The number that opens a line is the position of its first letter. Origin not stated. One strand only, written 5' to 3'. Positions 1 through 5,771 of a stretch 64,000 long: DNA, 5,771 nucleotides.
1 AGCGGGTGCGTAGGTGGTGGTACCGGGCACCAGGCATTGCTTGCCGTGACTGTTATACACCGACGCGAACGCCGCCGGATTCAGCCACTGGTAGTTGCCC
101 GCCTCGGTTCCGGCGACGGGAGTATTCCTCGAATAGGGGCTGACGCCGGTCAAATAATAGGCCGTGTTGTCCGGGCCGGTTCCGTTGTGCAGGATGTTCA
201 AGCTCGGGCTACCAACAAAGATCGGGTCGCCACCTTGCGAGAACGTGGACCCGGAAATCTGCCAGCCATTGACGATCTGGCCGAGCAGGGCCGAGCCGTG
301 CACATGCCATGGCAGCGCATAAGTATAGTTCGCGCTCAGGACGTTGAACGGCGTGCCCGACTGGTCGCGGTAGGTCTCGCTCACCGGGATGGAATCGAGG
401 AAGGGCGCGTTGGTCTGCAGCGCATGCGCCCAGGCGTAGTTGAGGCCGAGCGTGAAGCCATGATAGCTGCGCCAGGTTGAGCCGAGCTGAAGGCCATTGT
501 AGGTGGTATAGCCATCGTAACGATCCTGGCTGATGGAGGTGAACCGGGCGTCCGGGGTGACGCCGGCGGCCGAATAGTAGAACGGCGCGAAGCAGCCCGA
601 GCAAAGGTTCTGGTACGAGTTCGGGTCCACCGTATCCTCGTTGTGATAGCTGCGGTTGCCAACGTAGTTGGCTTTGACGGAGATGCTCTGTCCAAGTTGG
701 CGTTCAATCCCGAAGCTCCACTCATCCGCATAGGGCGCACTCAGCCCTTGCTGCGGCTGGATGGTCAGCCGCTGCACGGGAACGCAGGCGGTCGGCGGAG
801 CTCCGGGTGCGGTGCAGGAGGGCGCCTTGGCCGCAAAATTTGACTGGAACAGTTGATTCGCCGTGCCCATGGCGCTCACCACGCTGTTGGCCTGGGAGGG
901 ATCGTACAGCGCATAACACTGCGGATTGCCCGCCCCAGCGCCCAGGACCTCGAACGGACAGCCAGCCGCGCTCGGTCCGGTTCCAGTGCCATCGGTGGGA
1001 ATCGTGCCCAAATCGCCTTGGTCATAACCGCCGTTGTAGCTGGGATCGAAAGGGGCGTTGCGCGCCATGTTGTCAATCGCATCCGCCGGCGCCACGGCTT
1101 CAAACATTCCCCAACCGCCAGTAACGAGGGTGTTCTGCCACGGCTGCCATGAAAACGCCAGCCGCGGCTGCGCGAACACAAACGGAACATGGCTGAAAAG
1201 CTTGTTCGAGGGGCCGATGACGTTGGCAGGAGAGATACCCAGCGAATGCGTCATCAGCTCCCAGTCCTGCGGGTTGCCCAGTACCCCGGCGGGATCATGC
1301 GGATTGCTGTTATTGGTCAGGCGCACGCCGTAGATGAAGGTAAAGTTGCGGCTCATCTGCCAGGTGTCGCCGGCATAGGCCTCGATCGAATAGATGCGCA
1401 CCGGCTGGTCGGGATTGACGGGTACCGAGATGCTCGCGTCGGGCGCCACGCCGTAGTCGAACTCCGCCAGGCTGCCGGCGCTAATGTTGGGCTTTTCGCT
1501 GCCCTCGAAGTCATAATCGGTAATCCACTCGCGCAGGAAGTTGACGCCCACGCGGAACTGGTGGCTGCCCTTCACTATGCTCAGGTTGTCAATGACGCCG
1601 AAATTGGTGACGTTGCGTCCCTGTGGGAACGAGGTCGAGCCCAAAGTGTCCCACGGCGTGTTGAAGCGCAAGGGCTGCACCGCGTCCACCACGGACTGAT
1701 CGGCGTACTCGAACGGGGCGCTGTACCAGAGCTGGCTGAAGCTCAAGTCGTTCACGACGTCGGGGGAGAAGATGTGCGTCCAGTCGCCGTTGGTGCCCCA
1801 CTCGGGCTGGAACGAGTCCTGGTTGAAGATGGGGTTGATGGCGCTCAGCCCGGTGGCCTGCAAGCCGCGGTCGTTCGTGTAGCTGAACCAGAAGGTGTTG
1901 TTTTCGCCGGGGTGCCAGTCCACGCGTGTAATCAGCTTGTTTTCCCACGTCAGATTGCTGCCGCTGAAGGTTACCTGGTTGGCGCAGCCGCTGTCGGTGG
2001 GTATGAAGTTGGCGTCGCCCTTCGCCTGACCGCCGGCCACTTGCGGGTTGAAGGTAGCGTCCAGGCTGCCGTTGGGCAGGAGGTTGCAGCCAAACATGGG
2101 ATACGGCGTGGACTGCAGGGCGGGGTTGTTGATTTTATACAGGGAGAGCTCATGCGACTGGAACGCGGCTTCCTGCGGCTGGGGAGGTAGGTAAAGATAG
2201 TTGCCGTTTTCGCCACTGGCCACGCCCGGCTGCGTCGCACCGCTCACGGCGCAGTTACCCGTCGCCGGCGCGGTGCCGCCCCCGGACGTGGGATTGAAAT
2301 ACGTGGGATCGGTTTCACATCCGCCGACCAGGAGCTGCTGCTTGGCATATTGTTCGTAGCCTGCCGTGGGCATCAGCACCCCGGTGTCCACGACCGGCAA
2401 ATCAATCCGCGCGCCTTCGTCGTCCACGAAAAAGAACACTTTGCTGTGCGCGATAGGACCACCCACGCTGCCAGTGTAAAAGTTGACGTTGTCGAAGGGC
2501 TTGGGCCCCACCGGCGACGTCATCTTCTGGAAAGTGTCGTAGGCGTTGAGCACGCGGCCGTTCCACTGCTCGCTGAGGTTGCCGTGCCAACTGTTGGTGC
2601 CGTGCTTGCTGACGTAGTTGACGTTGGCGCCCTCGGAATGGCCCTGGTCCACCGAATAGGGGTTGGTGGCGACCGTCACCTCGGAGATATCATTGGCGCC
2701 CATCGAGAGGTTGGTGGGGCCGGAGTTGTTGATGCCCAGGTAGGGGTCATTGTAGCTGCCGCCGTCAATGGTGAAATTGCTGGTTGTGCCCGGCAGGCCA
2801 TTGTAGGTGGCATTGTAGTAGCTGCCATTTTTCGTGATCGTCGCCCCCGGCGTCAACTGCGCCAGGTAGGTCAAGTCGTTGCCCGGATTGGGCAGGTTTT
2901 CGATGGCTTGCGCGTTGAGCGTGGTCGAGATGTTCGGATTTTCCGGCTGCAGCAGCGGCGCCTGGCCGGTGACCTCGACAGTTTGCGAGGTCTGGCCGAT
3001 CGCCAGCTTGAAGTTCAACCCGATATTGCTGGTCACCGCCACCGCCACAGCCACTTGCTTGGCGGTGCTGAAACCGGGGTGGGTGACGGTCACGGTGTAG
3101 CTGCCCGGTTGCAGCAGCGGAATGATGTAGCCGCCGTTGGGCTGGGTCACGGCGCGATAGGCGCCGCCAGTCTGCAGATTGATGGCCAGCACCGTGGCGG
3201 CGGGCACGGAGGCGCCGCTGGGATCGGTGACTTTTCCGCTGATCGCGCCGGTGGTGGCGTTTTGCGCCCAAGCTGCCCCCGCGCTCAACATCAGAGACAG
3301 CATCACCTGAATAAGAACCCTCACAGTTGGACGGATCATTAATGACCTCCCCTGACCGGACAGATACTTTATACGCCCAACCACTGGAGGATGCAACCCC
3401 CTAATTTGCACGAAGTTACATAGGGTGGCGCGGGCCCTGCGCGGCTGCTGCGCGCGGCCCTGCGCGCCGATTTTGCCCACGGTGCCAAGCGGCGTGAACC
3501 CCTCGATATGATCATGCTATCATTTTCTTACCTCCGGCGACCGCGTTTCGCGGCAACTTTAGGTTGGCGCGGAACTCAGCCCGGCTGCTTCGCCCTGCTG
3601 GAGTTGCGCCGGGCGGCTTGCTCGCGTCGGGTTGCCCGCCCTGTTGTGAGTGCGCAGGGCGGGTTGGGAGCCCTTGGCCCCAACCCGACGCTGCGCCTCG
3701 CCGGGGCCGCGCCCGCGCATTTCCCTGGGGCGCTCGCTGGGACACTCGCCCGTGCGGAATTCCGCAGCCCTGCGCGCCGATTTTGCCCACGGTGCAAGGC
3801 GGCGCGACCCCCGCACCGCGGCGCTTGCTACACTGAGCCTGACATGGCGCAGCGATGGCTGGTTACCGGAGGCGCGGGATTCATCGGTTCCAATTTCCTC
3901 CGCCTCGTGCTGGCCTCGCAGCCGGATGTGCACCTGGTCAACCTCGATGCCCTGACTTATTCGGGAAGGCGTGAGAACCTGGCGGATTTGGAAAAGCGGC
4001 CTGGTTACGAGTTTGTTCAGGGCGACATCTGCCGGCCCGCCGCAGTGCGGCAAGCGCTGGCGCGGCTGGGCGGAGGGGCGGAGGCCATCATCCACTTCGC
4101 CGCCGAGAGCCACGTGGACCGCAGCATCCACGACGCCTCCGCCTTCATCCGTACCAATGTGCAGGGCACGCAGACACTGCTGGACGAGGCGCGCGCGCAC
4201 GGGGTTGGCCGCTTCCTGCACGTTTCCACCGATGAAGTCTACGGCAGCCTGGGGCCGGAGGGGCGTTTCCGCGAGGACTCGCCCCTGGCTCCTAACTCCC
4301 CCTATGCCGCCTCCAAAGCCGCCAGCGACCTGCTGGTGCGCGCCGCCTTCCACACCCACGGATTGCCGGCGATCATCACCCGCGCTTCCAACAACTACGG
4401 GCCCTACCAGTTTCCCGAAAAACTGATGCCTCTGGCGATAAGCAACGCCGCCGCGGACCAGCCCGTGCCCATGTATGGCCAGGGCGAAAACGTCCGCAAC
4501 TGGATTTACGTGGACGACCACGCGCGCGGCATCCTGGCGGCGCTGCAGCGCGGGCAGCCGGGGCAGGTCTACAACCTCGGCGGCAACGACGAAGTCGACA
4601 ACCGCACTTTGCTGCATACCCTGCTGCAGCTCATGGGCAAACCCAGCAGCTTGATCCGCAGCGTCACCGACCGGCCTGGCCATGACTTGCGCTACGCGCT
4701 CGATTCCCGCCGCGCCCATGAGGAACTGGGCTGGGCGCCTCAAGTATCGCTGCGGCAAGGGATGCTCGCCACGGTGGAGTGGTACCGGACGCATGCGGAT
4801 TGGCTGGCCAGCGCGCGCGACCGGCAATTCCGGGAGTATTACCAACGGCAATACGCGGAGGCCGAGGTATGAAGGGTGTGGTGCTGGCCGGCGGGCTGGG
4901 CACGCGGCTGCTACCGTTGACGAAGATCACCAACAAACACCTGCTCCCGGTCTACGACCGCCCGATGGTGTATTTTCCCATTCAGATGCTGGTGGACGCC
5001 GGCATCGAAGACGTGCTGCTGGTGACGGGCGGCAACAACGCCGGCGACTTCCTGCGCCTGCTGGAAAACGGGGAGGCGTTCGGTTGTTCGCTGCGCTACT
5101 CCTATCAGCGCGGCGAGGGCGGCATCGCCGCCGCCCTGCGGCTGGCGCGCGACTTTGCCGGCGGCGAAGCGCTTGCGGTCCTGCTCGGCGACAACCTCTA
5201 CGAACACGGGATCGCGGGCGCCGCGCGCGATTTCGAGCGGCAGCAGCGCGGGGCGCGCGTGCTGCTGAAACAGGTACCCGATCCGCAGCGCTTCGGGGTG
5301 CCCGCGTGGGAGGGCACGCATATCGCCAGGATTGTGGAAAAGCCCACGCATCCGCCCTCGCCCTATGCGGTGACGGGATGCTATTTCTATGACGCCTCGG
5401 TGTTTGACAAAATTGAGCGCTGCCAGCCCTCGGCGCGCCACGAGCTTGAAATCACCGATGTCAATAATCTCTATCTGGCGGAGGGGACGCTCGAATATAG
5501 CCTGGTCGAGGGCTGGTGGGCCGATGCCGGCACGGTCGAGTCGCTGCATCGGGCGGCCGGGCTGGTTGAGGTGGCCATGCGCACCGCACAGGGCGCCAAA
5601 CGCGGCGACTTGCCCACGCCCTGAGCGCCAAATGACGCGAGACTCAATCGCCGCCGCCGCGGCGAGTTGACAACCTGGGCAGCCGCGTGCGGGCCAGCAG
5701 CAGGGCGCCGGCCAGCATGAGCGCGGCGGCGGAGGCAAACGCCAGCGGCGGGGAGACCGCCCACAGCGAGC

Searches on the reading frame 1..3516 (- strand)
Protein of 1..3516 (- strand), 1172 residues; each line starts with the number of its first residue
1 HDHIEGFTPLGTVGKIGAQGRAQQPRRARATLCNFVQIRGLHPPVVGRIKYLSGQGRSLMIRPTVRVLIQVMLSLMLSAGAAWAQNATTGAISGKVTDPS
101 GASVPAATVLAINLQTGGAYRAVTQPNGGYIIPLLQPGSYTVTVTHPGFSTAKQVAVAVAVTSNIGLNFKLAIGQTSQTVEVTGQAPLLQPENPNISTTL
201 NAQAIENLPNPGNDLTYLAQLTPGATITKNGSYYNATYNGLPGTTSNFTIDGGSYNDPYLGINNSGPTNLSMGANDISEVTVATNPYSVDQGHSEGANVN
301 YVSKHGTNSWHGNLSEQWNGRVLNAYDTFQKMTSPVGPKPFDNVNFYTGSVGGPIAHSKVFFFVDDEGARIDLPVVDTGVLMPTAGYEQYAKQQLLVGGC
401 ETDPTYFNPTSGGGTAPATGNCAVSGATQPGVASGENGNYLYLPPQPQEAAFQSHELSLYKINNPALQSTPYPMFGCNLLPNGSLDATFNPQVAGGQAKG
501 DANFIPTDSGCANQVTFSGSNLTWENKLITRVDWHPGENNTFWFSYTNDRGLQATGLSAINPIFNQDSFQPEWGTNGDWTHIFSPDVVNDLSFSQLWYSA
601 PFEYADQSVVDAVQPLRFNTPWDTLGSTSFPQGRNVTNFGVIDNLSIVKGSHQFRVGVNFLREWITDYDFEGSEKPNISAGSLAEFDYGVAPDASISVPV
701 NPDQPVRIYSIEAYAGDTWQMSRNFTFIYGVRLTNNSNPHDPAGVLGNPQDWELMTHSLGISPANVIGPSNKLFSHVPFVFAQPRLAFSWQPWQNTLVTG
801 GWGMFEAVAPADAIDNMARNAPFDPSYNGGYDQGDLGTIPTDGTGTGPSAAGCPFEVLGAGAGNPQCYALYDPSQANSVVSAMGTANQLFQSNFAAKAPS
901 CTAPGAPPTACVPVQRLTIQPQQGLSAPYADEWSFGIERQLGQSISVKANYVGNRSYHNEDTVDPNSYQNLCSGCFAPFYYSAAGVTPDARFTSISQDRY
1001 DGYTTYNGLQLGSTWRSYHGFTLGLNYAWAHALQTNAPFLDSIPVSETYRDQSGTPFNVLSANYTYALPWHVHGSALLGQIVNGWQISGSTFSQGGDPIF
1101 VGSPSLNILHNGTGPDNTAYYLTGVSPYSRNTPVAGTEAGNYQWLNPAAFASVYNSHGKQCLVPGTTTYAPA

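Call 36: search_protein_families(library=pfam, max_evalue=0.00001, proteins=[window:1-3516:-])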
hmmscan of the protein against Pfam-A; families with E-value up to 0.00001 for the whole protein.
window:1-3516:- (1172 aa): 3 families
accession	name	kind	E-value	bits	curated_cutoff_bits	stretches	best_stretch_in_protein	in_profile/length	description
PF25183.1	OMP_b-brl_4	-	5.4e-75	253.8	30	1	302-1152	1-757/838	Outer membrane beta barrel domain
PF13620.12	CarboxypepD_reg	-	3.6e-20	72.6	32.3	1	92-171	2-81/82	Carboxypeptidase regulatory-like domain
PF13715.12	CarbopepD_reg_2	-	4e-07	30.4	32.2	1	92-172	1-77/88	CarboxypepD_reg-like domain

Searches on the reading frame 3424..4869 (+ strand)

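Call 36: search_protein_families(library=pfam, max_evalue=0.00001, proteins=[window:3424-4869:+])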
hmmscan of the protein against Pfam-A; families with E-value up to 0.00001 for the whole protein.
window:3424-4869:+ (482 aa): 7 families
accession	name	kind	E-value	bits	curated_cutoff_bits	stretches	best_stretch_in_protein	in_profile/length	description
PF16363.11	GDP_Man_Dehyd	-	6.6e-75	253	27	1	146-447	1-329/332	GDP-mannose 4,6 dehydratase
PF01370.27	Epimerase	-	2.6e-67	227.2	20.9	1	145-386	1-240/240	NAD dependent epimerase/dehydratase family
PF01073.25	3Beta_HSD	-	2.7e-21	76.3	22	1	146-374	1-229/280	3-beta hydroxysteroid dehydrogenase/isomerase family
PF02719.21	Polysacc_synt_2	-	6.6e-15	55.5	20.2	1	146-419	2-266/293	Polysaccharide biosynthesis protein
PF07993.18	NAD_binding_4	-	9.4e-15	54.9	20.1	1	147-323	1-206/258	Male sterility protein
PF04321.23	RmlD_sub_bind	-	4.9e-14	52.5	27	1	145-328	3-155/287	RmlD substrate binding domain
PF13460.12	NAD_binding_10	-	2.5e-09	37.7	27.2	1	149-307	1-133/184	NAD(P)H-binding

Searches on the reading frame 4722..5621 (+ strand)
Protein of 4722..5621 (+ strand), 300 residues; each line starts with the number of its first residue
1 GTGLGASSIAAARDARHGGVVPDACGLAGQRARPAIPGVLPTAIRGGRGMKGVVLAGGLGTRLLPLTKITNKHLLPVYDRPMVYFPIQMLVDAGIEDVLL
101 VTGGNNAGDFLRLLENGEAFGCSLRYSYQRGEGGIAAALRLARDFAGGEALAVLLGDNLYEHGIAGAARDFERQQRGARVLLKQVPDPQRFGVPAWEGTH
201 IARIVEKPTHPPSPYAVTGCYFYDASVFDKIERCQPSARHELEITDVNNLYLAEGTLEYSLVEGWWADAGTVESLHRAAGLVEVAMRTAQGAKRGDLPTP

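Call 36: search_protein_families(library=pfam, max_evalue=0.00001, proteins=[window:4722-5621:+])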
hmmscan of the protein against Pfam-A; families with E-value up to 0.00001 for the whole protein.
window:4722-5621:+ (300 aa): 2 families
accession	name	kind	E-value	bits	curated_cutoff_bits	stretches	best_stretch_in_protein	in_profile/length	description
PF00483.29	NTP_transferase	-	2e-52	178.7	21.2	1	51-279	1-239/245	Nucleotidyl transferase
PF12804.13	NTP_transf_3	-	2.7e-09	37.9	27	1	52-158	1-96/160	MobA-like NTP transferase domain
